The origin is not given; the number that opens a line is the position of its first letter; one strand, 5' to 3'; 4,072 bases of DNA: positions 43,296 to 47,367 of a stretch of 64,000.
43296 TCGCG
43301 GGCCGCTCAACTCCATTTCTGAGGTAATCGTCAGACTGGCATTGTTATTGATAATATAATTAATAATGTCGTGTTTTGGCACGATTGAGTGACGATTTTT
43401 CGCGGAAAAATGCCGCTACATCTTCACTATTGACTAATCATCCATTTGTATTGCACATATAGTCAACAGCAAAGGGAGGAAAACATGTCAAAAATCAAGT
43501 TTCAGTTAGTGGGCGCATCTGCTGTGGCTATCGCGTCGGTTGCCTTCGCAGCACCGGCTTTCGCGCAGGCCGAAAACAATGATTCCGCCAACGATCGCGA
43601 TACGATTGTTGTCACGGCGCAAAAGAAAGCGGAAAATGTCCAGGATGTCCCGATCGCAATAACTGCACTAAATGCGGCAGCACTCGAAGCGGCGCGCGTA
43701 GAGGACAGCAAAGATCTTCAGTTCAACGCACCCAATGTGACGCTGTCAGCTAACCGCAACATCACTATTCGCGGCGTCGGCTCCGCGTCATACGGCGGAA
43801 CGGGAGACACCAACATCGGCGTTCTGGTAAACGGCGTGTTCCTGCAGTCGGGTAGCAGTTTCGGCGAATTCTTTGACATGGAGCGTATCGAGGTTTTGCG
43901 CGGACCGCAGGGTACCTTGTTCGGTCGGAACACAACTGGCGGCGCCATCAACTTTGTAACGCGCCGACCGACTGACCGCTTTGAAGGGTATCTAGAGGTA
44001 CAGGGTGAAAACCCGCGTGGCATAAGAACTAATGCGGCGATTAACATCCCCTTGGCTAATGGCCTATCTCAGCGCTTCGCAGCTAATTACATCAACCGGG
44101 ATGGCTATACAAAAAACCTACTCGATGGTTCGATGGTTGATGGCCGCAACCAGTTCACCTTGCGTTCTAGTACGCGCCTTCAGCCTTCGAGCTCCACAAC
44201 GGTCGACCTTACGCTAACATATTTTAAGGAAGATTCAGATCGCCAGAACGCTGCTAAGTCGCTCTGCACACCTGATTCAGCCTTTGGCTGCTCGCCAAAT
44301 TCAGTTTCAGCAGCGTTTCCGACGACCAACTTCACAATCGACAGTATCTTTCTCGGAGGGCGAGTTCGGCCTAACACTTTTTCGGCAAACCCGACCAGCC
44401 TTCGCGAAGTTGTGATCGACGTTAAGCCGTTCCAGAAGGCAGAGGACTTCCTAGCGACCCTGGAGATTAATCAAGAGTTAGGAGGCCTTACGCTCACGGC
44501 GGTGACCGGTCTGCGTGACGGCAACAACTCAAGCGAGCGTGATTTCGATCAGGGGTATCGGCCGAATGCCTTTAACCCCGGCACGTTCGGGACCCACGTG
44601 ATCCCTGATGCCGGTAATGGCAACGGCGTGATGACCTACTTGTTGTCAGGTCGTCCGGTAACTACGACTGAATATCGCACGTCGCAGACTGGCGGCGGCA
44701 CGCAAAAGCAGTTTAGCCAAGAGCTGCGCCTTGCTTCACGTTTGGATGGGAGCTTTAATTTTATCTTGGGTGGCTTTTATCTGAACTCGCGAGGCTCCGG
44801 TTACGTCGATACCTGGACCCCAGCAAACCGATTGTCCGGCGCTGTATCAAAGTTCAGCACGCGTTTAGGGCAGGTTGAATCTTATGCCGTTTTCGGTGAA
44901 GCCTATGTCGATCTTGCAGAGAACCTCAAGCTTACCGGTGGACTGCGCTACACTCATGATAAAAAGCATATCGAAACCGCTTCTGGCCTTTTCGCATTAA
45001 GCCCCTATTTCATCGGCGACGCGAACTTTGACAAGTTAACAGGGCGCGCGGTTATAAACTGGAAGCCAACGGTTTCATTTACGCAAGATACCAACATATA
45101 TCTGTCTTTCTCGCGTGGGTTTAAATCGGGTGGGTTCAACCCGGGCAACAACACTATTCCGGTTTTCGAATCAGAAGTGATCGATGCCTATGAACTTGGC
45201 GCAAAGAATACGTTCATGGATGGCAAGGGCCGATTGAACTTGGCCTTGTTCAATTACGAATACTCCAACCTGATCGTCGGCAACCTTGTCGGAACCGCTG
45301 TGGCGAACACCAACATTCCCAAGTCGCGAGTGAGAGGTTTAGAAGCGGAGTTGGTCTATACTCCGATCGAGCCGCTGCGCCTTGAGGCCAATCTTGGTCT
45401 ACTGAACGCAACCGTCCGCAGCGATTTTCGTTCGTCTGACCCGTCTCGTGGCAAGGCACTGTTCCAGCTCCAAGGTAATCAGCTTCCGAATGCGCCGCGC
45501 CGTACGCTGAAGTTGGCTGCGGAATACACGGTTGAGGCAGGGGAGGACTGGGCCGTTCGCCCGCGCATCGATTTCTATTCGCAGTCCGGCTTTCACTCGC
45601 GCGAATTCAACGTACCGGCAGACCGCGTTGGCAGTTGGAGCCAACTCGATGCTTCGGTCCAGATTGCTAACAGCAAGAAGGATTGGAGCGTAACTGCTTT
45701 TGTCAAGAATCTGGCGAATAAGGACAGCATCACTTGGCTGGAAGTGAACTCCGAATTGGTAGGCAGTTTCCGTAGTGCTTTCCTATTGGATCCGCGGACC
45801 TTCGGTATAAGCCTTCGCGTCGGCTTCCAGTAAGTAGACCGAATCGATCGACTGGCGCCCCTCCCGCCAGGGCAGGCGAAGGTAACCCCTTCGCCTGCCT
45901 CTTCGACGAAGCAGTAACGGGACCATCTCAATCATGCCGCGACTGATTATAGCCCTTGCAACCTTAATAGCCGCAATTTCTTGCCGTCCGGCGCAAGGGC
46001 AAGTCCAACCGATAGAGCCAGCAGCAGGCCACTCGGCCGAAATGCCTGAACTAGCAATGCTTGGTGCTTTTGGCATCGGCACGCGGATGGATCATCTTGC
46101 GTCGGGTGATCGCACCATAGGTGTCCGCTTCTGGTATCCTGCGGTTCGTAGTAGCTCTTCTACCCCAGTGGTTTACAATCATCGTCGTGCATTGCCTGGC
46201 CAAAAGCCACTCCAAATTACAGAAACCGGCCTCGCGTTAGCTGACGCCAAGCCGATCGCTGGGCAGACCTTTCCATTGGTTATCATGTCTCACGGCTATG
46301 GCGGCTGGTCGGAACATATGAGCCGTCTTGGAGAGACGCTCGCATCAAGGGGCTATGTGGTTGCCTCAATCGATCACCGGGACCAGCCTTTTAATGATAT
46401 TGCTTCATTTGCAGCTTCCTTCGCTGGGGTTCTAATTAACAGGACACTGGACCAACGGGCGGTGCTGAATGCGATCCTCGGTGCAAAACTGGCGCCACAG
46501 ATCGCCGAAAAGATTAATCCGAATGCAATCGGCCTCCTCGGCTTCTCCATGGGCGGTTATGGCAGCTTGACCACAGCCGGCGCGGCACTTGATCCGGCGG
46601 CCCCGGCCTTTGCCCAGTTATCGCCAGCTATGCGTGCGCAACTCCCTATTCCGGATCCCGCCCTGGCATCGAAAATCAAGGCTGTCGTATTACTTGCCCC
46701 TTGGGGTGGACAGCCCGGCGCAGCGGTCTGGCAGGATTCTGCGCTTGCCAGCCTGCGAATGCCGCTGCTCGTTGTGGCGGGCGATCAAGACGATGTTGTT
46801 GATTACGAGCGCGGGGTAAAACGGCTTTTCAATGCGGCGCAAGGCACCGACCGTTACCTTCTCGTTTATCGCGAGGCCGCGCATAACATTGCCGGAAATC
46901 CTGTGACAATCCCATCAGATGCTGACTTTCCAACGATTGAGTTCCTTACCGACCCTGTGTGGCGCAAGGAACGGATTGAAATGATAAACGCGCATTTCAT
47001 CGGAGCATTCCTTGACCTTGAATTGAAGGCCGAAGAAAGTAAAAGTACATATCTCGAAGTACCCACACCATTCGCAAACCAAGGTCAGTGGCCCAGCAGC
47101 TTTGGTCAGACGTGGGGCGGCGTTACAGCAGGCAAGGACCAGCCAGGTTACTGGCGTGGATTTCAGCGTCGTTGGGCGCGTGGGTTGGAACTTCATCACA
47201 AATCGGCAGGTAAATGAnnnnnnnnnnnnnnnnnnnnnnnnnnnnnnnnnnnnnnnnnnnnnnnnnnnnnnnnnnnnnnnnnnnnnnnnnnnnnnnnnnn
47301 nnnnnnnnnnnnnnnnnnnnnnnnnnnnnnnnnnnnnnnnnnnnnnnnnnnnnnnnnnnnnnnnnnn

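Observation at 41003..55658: Candidate pathway for a lipophilic galactoside (e.g. galactolipid or glycosylated natural product)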

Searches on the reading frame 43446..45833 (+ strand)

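Call 3: search_protein_families(library=pfam, proteins=[window:43446-45833:+])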
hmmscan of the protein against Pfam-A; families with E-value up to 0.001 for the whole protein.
window:43446-45833:+ (795 aa): 2 families
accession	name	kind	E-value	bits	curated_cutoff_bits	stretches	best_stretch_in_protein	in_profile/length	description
PF00593.30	TonB_dep_Rec_b-barrel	-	1.8e-39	137.3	27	1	362-756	86-436/436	TonB dependent receptor-like, beta-barrel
PF07715.20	Plug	-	1.5e-14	54.8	23.9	1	65-167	2-107/107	TonB-dependent Receptor Plug Domain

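Call 4: search_protein_families(library=ncbifam, proteins=[window:43446-45833:+])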
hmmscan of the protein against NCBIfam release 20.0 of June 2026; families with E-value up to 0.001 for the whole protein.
window:43446-45833:+ (795 aa): 23 families
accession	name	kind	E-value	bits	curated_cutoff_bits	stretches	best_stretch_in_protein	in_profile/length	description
TIGR01783.1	TonB-siderophor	subfamily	4.5e-44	151.1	223.5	2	380-794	264-649/649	TonB-dependent siderophore receptor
TIGR01785.1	TonB-hemin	subfamily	9.7e-21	73.9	316.85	2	474-793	360-676/677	TonB-dependent heme/hemoglobin receptor family protein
NF010010.0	PRK13483.1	equivalog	1.1e-18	66.6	927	1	24-285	9-279/660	ligand-gated channel protein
TIGR01786.1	TonB-hemlactrns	subfamily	1.4e-17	63.3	323.75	2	52-177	1-138/719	TonB-dependent hemoglobin/transferrin/lactoferrin family receptor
NF053590.1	TonB_dep_TOL0244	equivalog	3e-15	55.9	645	2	144-220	111-186/604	TOL_0244 family TonB-dependent receptor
TIGR01779.1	TonB-B12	equivalog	6e-14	51.5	599.7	1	26-225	5-206/614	TonB-dependent vitamin B12 receptor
NF010038.0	PRK13513.1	equivalog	1.4e-13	50.3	942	1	25-185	9-177/659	ligand-gated channel protein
NF007478.2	PRK10064.1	equivalog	2.4e-13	49.3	745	1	26-185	11-170/663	catecholate siderophore receptor CirA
NF010048.1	PRK13524.1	subfamily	1.7e-12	46.6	493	1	145-221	148-230/744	FepA family TonB-dependent siderophore receptor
NF041535.1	TonB_rec_PqqU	equivalog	4.9e-12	45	1200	1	489-768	381-650/676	TonB-dependent receptor PqqU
NF007349.0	PRK09840.1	equivalog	1.4e-11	43.1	686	1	28-177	24-179/760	catecholate siderophore receptor Fiu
NF010051.0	PRK13528.1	subfamily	1.4e-10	40.1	583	1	35-219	20-225/727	FepA family TonB-dependent siderophore receptor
NF010011.0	PRK13484.1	equivalog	4.9e-10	38.3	1197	1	24-187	8-174/682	IreA family TonB-dependent siderophore receptor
NF010651.0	PRK14050.1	equivalog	6.7e-10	37.7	884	1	121-185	131-198/730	TonB-dependent siderophore receptor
NF052649.1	TonRcptRhtA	equivalog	2.9e-09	35.7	1100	1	21-182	11-174/744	TonB-dependent siderophore receptor RhtA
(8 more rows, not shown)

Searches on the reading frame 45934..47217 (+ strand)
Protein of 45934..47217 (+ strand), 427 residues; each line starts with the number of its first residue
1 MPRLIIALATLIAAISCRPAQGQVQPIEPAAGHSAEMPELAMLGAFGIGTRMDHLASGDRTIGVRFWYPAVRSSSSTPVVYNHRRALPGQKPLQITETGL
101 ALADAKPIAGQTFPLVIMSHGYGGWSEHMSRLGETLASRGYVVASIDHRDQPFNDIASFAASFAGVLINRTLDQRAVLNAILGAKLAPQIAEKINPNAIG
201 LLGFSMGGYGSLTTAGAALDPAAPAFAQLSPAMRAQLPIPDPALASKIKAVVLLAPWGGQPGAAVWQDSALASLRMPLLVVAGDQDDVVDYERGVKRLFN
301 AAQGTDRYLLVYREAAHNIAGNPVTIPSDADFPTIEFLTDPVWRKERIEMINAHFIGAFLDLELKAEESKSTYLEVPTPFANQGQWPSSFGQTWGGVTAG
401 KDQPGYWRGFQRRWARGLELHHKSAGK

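Call 3: search_protein_families(library=pfam, proteins=[window:45934-47217:+])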
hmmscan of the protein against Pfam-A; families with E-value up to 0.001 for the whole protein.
window:45934-47217:+ (427 aa): 7 families
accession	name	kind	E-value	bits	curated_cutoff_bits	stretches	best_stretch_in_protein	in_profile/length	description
PF12146.15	Hydrolase_4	-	1.9e-14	54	27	2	115-245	6-122/239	Serine aminopeptidase, S33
PF12740.14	PETase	-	1.1e-11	45.1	28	1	109-216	50-144/263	PET hydrolase-like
PF03403.19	PAF-AH_p_II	-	6.3e-10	38.6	20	1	110-151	97-138/372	Platelet-activating factor acetylhydrolase, isoform II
PF00561.26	Abhydrolase_1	-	7e-08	32.9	25.8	1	114-218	1-90/245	alpha/beta hydrolase fold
PF01738.24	DLH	-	2.7e-06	27.6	21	1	112-259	12-130/217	Dienelactone hydrolase family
PF20434.5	BD-FAE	-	9.8e-05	22.4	26.8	0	110-209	10-101/215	BD-FAE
PF00326.27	Peptidase_S9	-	0.00045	20.2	22.6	0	275-320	144-190/213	Prolyl oligopeptidase family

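Call 4: search_protein_families(library=ncbifam, proteins=[window:45934-47217:+])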
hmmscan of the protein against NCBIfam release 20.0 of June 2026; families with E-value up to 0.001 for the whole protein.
window:45934-47217:+ (427 aa): 2 families
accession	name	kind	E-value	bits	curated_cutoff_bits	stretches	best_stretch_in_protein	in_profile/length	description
NF051441.1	BisHyethTerphBdeA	equivalog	7.8e-08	31.9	520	1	110-215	96-186/305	bis(hydroxyethyl) terephthalate hydrolase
NF047920.1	lactonase_UilS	equivalog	2.7e-07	30.6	400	0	270-317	215-261/285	UilS family quorum-quenching N-acyl-homoserine lactonase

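Call 43: search_solved_structures(query=window:45934-47217:+, max_evalue=0.001)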
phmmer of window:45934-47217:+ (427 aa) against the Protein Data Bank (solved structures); distinct sequences matched with E-value up to 0.001: 48.
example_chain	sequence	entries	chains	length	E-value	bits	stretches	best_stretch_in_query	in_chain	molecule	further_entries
5yae_A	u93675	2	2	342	4.7e-10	42.5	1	56-211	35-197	Esterase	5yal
6m07_A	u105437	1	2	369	3.1e-06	29.9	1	109-154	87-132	Platelet-activating factor acetylhydrolase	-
6m06_A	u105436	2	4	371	3.1e-06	29.9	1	109-154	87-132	Platelet-activating factor acetylhydrolase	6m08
3d59_A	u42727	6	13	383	3.3e-06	29.8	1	109-154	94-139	Platelet-activating factor acetylhydrolase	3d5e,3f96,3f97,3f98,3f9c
5i8p_A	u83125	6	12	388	3.4e-06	29.8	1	109-154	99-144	Platelet-activating factor acetylhydrolase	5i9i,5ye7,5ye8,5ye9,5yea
5jad_A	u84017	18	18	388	3.4e-06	29.8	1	109-154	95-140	Platelet-activating factor acetylhydrolase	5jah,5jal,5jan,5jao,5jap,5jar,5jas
9qde_A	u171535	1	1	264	4.8e-06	29.3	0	111-217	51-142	Polyester Hydrolase Leipzig 7 (PHL-7), catalysis-deficient S131A mutant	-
9qbn_A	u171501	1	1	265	7.1e-06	28.7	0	111-222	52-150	Polyester Hydrolase Leipzig 7 (PHL-7), catalysis-deficient S131A mutant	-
9qdv_A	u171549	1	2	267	7.3e-06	28.7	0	111-222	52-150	Polyester Hydrolase Leipzig 7 (PHL-7), catalysis-deficient S131A mutant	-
9utx_A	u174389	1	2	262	1.7e-05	27.4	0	111-222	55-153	PES-H1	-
7cuv_A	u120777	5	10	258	2.9e-05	26.7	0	111-222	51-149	alpha/beta hydrolase | PSH1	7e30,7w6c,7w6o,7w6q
7e31_A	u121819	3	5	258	3e-05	26.7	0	111-222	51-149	alpha/beta hydrolase | PSH1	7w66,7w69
7nei_A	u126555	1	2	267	3.1e-05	26.6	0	111-222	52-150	Polyester Hydrolase Leipzig 7 (PHL-7)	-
1jfr_A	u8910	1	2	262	3.5e-05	26.4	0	109-217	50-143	LIPASE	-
9qya_A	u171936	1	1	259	4e-05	26.2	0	111-223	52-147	Polyester Hydrolase Leipzig 7 (PHL7) variant R4M6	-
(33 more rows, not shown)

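Call 64: find_homologous_proteins(query=window:45934-47217:+, max_evalue=0.00001)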
Query window:45934-47217:+ (427 aa): 1150 proteins with E <= 0.00001 among 8000 candidates; the best 120 are listed.
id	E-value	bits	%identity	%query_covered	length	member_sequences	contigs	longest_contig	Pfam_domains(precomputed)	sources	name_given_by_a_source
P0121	1.7e-268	909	95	100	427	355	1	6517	PF03403.20,PF12740.15,PF01738.25,PF00561.27,PF12146.16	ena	-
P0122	1.2e-248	843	87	100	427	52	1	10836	PF03403.20,PF12740.15,PF01738.25,PF00561.27,PF12146.16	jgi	jgi:predicted dienelactone hydrolase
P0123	3.4e-240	816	84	100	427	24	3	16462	PF03403.20,PF12740.15,PF01738.25,PF12146.16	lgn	-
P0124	2.5e-235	800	82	100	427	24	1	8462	PF03403.20,PF12740.15,PF01738.25,PF00561.27,PF12146.16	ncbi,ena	-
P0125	8.1e-196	669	69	100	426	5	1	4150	PF03403.20,PF12740.15,PF01738.25,PF00561.27,PF12146.16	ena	-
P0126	3.2e-192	658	68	99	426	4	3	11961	PF03403.20,PF12740.15,PF00561.27,PF12146.16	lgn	-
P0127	4.7e-192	657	69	100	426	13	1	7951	PF03403.20,PF12740.15,PF01738.25,PF00561.27,PF12146.16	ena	-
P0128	3.4e-191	654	69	100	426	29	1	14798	PF03403.20,PF12740.15,PF01738.25,PF00561.27,PF12146.16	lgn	-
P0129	1.7e-189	649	67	100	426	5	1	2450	PF03403.20,PF12740.15,PF01738.25,PF00561.27,PF12146.16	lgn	-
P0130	6.5e-182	624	70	92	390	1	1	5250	PF03403.20,PF12740.15,PF00561.27,PF12146.16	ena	-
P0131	1.9e-179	615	63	100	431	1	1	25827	PF03403.20,PF12740.15,PF00561.27,PF12146.16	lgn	-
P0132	1.4e-178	613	65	100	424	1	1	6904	PF03403.20,PF12740.15,PF01738.25,PF12146.16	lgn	-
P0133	4.0e-178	611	63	99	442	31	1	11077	PF03403.20,PF12740.15,PF01738.25,PF00561.27,PF12146.16,PF20434.6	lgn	-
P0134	1.3e-176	606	64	99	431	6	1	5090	PF03403.20,PF12740.15,PF01738.25,PF00561.27,PF12146.16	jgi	jgi:dienelactone hydrolase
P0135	1.8e-176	606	63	99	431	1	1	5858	PF03403.20,PF12740.15,PF01738.25,PF00561.27,PF12146.16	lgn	-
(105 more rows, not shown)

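Call 71: predict_structure(alignment_id=A2)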
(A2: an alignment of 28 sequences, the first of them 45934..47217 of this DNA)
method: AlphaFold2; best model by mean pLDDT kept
length: 427 residues; sequences in the alignment: 28
mean_pLDDT: 86.3   pTM: 0.87
mean pLDDT of the five models: 86.3, 85.4, 84.2, 82.4, 78.3
residues with pLDDT >= 90: 272; 70-90: 93; 50-70: 31; < 50: 31
segments of 3 or more residues with pLDDT < 50: 1-4, 8-32
pLDDT, mean of each block of 10 residues (from residue 1): 48 41 38 66 93 93 97 85 86 90 94 98 90 97 97 90 93 97 96 97 97 97 92 92 96 96 95 97 92 96 97 88 87 84 87 96 96 84 64 54 65 80 94
secondary structure, 60 per line:
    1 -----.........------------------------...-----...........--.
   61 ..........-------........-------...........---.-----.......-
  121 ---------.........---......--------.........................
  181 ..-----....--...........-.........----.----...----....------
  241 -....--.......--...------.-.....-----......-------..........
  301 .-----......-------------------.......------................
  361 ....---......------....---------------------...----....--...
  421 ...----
elements in order: H6-14 E47-57 E60-70 E78-85 E93-103 E113-119 H130-138 E142-147 H156-182 H188-191 E194-204 H206-214 H231-234 H242-245 E248-254 H268-272 E278-283 H291-301 E307-312 H332-338 H345-364 H368-373 H412-415 E418-423

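Call 75: fold_search(model_id=the predicted structure, library=pdb)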
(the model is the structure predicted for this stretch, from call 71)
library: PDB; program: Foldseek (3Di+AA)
matches with E <= 10: 1191; with E <= 0.001: 756
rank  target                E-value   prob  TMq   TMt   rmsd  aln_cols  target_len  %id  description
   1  6ilw                  3.7e-15  1.00  0.46  0.71   6.4       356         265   17  Crystal structure of PETase from Ideonella sakaiensis (released 2019-03-27)
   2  5xg0_A                8.2e-15  1.00  0.46  0.72   6.1       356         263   17  Crystal structure of a novel PET hydrolase from Ideonella sakaiensis 201-F6 (released 2017-12-20)
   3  9lmu                  8.2e-15  1.00  0.45  0.70   6.3       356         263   17  Crystal structure of variant FAST-ACC-A47E (released 2025-07-23)
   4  5lz9                  8.7e-15  1.00  0.54  0.62   5.7       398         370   14  Fragment-based inhibitors of Lipoprotein associated Phospholipase A2 (released 2016-12-21)
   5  6eqe                  1.0e-14  1.00  0.46  0.71   6.2       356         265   18  High resolution crystal structure of a polyethylene terephthalate degrading hydrolase from Ideonella sakaiensis (released 2018-04-25)
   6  8x6v_A                1.3e-14  1.00  0.48  0.75   4.4       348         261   17  Crystal structure of GlacPETase (released 2024-02-14)
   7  7sh6                  1.4e-14  1.00  0.45  0.71   7.2       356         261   16  Crystal structure of a PET hydrolase mutant from Ideonella Sakaiensis (released 2022-04-06)
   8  6ilx                  1.4e-14  1.00  0.45  0.69   6.1       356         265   18  Crystal structure of PETase W159F mutant from Ideonella sakaiensis (released 2019-03-27)
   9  6qgc_C                1.6e-14  1.00  0.44  0.70   5.1       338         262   17  PETase from Ideonella sakaiensis without ligand (released 2019-04-03)
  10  6ane_C                1.6e-14  1.00  0.44  0.70   5.7       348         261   17  Crystal Structure of Ideonella sakaiensis PET Hydrolase (released 2018-04-18)
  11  6ij3                  1.9e-14  1.00  0.45  0.71   4.9       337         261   18  Crystal structure of PETase S121D, D186H mutant from Ideonella sakaiensis (released 2019-09-04)
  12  6ij5                  2.0e-14  1.00  0.45  0.71   4.8       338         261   17  Crystal structure of PETase P181A mutant from Ideonella sakaiensis (released 2019-09-04)
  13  5xfz                  2.0e-14  1.00  0.46  0.73   5.9       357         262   17  Crystal structure of a novel PET hydrolase R103G/S131A mutant from Ideonella sakaiensis 201-F6 (released 2017-12-20)
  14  6eqf                  2.1e-14  1.00  0.45  0.69   5.9       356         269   17  Crystal structure of a polyethylene terephthalate degrading hydrolase from Ideonella sakaiensis in spacegroup P212121 (released 2018-04-25)
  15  3f98_A                2.1e-14  1.00  0.54  0.60   6.8       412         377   14  Crystal structure of human plasma platelet activating factor acetylhydrolase covalently inhibited by tabun (released 2009-06-23)
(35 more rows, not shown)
